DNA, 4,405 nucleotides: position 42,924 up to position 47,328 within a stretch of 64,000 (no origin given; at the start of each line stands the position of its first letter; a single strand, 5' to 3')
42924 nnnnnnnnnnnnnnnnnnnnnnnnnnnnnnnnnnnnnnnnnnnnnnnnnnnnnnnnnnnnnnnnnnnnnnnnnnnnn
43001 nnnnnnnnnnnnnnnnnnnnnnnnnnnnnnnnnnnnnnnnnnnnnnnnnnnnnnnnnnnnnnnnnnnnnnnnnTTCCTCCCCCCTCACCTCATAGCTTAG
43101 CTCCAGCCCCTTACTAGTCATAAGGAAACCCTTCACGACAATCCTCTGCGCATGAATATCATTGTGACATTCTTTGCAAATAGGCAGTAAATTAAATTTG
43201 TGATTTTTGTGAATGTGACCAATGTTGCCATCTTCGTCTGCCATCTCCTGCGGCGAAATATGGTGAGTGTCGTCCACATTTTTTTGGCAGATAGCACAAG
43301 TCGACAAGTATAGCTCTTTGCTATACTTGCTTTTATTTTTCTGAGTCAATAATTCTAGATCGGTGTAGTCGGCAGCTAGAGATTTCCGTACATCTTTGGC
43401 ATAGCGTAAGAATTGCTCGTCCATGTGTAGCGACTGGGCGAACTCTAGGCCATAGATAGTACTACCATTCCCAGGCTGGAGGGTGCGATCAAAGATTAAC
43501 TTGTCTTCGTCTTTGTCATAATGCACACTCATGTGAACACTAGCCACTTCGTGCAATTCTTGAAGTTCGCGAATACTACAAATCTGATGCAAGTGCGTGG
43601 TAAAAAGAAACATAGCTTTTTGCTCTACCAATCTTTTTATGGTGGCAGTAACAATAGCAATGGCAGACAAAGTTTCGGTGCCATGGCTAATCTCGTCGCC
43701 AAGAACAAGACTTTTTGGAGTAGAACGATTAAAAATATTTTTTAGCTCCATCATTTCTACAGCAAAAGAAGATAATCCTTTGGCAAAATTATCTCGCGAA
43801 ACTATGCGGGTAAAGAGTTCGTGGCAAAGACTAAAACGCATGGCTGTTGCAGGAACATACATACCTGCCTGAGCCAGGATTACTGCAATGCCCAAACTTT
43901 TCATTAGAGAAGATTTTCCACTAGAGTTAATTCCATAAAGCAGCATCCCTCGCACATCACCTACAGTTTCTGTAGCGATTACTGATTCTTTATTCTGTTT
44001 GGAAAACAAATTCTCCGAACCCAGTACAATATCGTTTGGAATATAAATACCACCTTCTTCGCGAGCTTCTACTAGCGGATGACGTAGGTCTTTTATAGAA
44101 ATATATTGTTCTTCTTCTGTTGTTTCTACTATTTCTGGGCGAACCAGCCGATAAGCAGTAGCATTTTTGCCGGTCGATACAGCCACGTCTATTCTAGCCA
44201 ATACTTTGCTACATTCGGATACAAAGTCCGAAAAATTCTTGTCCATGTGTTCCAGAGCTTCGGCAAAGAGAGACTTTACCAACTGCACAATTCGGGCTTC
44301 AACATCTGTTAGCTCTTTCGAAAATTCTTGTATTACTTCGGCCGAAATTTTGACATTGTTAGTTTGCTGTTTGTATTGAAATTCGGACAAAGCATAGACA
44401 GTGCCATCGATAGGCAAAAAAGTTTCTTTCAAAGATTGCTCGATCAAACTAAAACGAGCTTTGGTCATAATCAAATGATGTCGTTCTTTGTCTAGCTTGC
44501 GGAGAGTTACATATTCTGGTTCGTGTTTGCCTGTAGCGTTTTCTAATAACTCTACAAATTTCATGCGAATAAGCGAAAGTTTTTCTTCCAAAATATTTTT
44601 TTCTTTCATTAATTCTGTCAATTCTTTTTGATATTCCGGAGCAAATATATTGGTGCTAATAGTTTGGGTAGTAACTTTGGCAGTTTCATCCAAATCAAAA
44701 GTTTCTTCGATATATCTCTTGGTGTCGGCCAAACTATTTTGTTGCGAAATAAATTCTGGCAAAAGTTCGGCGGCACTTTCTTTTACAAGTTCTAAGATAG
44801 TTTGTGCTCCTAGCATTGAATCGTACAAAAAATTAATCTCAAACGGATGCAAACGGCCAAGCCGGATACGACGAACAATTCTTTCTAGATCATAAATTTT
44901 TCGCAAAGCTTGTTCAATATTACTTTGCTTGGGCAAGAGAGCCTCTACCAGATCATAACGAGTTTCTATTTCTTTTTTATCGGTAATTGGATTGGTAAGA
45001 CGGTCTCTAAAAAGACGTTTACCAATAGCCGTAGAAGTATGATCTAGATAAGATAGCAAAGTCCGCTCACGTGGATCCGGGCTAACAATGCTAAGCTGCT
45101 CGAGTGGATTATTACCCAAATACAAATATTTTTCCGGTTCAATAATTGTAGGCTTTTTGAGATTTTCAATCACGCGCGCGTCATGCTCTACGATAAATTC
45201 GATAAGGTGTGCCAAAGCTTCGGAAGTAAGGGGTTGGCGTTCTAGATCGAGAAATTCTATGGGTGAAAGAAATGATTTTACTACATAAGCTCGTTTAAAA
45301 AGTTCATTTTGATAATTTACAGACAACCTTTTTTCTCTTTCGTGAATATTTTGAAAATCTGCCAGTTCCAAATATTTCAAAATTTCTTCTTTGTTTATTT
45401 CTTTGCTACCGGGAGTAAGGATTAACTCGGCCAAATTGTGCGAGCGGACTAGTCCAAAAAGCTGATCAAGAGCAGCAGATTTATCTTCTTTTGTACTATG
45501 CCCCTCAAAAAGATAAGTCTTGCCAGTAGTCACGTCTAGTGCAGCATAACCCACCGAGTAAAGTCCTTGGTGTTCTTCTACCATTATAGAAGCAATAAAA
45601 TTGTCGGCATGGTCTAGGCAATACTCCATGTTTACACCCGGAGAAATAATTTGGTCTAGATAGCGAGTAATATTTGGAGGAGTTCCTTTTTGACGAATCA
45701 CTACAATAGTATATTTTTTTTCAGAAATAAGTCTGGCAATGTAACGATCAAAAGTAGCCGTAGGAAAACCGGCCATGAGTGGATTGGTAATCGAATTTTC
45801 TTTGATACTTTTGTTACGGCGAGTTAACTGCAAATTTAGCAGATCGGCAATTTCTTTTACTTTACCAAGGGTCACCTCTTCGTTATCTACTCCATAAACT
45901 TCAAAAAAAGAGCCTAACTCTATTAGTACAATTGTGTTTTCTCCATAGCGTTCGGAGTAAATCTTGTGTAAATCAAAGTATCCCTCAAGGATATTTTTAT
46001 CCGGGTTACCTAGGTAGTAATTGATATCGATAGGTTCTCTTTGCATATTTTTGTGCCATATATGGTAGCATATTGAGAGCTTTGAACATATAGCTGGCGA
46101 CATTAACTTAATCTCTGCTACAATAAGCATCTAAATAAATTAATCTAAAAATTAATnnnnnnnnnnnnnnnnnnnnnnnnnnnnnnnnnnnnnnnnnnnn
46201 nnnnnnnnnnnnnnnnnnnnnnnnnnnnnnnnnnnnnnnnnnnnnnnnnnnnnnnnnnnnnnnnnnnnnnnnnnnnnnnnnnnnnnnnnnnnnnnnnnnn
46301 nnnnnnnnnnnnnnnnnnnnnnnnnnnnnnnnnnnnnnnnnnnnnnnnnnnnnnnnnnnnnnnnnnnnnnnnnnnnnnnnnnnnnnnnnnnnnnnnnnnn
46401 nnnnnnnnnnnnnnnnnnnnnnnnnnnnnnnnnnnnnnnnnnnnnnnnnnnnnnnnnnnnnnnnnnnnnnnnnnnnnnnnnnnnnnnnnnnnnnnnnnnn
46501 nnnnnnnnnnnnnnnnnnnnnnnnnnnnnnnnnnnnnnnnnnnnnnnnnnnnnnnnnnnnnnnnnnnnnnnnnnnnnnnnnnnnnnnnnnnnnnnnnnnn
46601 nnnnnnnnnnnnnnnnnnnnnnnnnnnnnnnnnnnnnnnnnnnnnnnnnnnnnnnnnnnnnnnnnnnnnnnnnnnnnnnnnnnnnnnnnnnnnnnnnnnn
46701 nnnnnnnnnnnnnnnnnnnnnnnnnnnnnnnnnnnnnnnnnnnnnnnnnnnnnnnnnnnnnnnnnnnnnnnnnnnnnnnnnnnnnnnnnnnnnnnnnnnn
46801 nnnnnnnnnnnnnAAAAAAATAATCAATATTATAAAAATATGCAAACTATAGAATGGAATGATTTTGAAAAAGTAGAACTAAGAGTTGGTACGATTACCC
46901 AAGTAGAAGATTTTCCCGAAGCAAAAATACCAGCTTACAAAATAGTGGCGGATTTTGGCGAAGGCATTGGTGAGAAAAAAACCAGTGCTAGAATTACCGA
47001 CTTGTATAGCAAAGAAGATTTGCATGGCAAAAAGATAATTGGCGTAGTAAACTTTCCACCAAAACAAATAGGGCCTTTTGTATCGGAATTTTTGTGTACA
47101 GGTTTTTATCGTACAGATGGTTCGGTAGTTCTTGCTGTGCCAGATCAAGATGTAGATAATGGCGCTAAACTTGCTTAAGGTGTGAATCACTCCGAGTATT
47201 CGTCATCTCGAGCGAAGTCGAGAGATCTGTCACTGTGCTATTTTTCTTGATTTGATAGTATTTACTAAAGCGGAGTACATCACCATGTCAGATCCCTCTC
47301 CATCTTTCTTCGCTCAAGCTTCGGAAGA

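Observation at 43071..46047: MutS fused to a C-terminal HNH endonuclease (MutS7-like architecture)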

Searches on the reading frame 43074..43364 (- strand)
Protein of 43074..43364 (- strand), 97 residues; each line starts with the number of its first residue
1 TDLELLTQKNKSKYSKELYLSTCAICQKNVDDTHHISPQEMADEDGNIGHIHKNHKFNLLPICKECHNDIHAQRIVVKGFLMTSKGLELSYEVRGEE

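Call 13: search_protein_families(library=pfam, alignment_id=A2, max_evalue=0.01)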
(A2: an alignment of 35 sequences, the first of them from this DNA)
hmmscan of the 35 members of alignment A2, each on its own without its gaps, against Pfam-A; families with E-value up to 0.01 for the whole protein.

A. member 1, seq(97 aa): 3 families
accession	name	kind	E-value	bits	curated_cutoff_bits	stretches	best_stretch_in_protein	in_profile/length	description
PF06147.18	DUF968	-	7.3e-06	26.6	27.8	1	11-74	89-146/171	Protein of unknown function (DUF968)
PF04570.20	zf-FLZ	-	0.0013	18.6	23.4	0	9-36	2-29/54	zinc-finger of the FCS-type, C2-C2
PF24734.1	DUF7685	-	0.0076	16.6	27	0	61-73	26-38/43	Domain of unknown function (DUF7685)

B. families by the number of members that match (of 35 scanned): 15 families
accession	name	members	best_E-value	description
PF06147.18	DUF968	34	3.6e-09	Protein of unknown function (DUF968)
PF13391.12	HNH_2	23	7.4e-07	HNH endonuclease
PF01844.29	HNH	18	8e-06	HNH endonuclease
PF04570.20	zf-FLZ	16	8.1e-05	zinc-finger of the FCS-type, C2-C2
PF09484.15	Cas_TM1802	14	1.5e-05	CRISPR-associated protein TM1802 (cas_TM1802)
PF16784.11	HNHc_6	6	6.6e-07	Putative HNHc nuclease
PF23382.1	DUF7097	2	0.0012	Family of unknown function (DUF7097)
PF14522.11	Cytochrome_C7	1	0.00022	Cytochrome c7 and related cytochrome c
PF06467.20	zf-FCS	1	0.0026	MYM-type Zinc finger with FCS sequence motif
PF13963.11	Transpos_assoc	1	0.0056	Transposase-associated domain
PF08797.16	HIRAN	1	0.0058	HIRAN domain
PF05290.17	Baculo_IE-1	1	0.0059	Baculovirus immediate-early protein (IE-0)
PF24734.1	DUF7685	1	0.0076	Domain of unknown function (DUF7685)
PF25420.1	zf-C2H2_ZN292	1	0.0078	ZN292-like C2H2 zinc finger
PF11571.13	Med27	1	0.0085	Mediator complex subunit 27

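Call 14: search_solved_structures(query=A2, max_evalue=1, show_alignments=3)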
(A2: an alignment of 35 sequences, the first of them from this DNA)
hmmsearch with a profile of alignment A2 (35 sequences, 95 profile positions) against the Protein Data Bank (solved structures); distinct sequences matched with E-value up to 1: 2.
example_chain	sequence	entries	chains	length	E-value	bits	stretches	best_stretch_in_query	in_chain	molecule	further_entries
3swj_A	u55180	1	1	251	0.47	13.9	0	46-66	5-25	Putative uncharacterized protein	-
8fm1_A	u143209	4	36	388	0.69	13.3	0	32-72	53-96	SAVED domain-containing protein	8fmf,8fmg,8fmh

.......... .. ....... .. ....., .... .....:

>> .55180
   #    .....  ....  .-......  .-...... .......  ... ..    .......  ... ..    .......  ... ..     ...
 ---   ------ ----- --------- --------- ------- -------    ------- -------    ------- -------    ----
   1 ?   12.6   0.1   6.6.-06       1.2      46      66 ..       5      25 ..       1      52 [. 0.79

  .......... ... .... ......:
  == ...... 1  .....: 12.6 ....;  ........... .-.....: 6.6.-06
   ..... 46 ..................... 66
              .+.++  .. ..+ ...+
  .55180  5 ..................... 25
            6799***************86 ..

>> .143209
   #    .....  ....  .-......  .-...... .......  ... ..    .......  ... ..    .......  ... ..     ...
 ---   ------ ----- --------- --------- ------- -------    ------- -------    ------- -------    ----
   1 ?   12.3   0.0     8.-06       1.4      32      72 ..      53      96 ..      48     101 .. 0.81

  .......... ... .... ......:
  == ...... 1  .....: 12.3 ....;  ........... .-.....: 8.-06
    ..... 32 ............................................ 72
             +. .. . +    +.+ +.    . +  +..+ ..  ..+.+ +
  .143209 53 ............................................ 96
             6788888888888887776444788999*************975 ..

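Call 23: predict_structure(alignment_id=A2)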
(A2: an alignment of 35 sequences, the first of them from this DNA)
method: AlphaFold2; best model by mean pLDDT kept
length: 97 residues; sequences in the alignment: 35
mean_pLDDT: 75.5   pTM: 0.63
mean pLDDT of the five models: 75.5, 72.3, 66.9, 66.0, 65.9
residues with pLDDT >= 90: 10; 70-90: 56; 50-70: 30; < 50: 1
segments of 3 or more residues with pLDDT < 50: none
pLDDT, mean of each block of 10 residues (from residue 1): 59 77 87 70 64 63 89 87 86 73
secondary structure, 60 per line:
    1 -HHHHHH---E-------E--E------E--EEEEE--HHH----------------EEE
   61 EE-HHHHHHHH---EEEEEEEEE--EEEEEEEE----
elements in order: H2-7 E32-36 E58-62 H64-71 E75-83 E86-93

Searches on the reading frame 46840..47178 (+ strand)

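Call 24: search_protein_families(library=pfam, proteins=[window:46840-47178:+], max_evalue=0.00001)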
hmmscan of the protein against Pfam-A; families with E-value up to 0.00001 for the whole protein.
window:46840-47178:+ (112 aa): 1 family
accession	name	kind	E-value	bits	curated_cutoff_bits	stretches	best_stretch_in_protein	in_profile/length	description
PF01588.26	tRNA_bind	-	5.1e-10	39.7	27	1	14-110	1-96/96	Putative tRNA binding domain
